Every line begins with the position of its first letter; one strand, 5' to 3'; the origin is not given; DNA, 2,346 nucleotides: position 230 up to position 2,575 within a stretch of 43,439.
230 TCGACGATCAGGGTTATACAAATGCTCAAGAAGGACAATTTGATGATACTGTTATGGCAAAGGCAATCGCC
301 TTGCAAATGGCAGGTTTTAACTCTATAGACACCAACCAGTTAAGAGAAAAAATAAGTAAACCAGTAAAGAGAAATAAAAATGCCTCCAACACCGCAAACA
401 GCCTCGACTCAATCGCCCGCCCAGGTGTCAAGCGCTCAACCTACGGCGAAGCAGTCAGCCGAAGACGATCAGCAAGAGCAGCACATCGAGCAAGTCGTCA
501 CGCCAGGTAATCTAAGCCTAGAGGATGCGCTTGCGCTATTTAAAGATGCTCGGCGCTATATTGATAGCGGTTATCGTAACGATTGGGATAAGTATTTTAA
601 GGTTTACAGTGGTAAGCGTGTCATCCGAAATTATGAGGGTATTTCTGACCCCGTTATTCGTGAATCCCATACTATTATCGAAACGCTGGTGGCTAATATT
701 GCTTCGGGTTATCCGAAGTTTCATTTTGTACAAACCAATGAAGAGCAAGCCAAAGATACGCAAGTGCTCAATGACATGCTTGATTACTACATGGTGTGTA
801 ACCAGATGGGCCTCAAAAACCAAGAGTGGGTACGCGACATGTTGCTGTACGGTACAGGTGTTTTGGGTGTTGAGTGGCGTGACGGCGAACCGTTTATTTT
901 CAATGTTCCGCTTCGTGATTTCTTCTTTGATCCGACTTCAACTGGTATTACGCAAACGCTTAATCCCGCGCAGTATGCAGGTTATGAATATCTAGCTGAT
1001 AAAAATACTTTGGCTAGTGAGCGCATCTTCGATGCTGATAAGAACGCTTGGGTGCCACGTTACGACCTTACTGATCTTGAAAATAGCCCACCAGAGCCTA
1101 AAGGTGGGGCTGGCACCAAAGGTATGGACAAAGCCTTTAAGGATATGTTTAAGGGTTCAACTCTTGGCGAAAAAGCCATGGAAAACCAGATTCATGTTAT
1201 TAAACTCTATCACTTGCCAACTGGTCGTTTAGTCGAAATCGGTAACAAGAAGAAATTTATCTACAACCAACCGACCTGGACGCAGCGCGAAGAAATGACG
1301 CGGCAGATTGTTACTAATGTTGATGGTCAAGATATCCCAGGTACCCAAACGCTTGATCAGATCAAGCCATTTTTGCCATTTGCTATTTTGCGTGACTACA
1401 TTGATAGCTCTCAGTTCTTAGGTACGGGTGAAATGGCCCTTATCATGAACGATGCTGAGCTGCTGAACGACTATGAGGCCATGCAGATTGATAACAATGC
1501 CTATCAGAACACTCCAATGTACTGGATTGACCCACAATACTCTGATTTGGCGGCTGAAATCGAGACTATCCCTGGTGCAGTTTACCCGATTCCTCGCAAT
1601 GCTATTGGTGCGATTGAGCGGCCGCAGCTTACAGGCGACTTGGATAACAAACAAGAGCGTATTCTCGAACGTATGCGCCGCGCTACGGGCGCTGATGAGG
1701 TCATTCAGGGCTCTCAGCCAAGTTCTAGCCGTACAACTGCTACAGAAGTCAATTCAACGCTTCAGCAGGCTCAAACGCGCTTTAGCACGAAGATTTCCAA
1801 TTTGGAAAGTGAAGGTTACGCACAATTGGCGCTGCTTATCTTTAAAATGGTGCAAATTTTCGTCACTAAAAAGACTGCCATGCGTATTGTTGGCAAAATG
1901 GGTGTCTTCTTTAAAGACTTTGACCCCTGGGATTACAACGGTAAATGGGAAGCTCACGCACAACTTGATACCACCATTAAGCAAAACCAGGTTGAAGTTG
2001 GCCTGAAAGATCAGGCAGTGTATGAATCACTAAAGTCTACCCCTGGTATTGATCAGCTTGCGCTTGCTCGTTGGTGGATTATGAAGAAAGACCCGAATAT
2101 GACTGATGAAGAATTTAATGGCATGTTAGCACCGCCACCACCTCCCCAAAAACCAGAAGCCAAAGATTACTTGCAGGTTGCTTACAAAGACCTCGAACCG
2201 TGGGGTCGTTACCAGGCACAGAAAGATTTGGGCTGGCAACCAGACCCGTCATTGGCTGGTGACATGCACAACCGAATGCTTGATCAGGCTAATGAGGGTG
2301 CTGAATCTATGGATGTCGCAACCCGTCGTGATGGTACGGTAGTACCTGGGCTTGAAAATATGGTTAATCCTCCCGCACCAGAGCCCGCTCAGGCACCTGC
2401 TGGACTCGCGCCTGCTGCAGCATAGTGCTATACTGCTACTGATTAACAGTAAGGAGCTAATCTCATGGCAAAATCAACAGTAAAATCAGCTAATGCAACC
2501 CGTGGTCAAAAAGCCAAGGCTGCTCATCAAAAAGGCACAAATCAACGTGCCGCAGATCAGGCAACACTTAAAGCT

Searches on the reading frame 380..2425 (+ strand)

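Call 8: search_protein_families(library=phrogs, proteins=[window:380-2425:+], max_evalue=0.01)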
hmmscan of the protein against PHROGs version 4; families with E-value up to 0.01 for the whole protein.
window:380-2425:+ (681 aa): 2 families
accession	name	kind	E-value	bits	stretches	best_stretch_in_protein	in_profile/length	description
phrog_332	-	connector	2.7e-18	66.7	1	97-485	66-420/560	head-tail adaptor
phrog_1216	-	head and packaging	1.4e-13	51.3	1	331-526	340-540/714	portal protein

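Call 9: search_protein_families(library=pfam, proteins=[window:380-2425:+], max_evalue=0.01)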
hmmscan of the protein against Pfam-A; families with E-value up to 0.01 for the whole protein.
window:380-2425:+ (681 aa): 2 families
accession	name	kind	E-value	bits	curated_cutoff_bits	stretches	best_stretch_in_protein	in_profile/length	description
PF23899.1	SU10_portal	-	2.9e-15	56.2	30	2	332-507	312-490/593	Phage SU10 portal protein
PF12236.14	Head-tail_con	-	0.0056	15.6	27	0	357-491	274-410/489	Bacteriophage head to tail connecting protein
